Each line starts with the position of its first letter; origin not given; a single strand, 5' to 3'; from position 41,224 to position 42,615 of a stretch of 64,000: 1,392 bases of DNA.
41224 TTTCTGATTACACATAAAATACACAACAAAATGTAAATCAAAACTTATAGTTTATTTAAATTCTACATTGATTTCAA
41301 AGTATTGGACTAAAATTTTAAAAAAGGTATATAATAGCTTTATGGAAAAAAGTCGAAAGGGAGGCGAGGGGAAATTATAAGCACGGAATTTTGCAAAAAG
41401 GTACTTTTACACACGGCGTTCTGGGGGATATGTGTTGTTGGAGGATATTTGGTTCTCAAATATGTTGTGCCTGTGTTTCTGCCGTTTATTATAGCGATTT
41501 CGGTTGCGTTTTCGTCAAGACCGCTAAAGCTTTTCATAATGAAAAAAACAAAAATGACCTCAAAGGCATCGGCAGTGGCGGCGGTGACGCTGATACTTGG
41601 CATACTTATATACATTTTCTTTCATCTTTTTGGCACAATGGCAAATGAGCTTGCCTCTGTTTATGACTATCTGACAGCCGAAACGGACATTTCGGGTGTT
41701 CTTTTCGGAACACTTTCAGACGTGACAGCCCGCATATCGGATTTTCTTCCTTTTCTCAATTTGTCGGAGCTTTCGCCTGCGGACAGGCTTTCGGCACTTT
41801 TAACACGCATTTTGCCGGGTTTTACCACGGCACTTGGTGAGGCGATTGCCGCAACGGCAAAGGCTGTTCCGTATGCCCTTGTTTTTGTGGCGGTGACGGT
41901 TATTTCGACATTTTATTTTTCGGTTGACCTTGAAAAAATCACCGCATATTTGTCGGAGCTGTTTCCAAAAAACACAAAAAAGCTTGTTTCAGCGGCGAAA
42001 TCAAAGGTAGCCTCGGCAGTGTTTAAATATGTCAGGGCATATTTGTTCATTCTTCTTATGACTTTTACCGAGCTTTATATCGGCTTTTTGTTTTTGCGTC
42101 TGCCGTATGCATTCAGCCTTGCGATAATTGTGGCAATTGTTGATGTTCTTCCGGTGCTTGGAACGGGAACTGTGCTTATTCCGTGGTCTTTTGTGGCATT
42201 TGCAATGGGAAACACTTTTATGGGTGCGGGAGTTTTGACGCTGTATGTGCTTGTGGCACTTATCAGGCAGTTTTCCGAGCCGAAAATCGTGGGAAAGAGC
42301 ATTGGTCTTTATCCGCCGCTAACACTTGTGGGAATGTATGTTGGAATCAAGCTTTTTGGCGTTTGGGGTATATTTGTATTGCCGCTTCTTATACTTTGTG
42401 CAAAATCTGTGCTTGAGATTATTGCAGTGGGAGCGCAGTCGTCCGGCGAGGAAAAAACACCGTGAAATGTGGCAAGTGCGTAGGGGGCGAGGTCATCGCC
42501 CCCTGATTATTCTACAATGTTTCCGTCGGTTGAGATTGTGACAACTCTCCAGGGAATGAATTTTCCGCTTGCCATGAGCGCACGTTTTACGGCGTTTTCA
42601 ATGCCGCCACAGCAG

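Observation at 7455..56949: Window-wide pattern: four genes appear to initiate at non-canonical codons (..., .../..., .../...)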

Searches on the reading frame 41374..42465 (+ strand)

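Call 10: search_protein_families(library=ncbifam, proteins=[window:41374-42465:+], max_evalue=0.001)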
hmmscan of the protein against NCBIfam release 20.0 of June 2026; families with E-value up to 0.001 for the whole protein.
window:41374-42465:+ (363 aa): 1 family
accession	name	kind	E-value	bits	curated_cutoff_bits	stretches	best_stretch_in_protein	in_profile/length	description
TIGR02872.1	spore_ytvI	equivalog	6.7e-63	213.2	198.15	1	20-347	8-336/341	sporulation integral membrane protein YtvI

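Call 11: search_protein_families(library=pfam, proteins=[window:41374-42465:+], max_evalue=0.001)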
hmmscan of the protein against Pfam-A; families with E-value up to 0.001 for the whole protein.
window:41374-42465:+ (363 aa): 1 family
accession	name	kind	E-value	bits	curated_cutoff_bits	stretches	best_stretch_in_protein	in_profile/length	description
PF01594.21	AI-2E_transport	-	4.3e-38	131.8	34.3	1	19-349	6-325/327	AI-2E family transporter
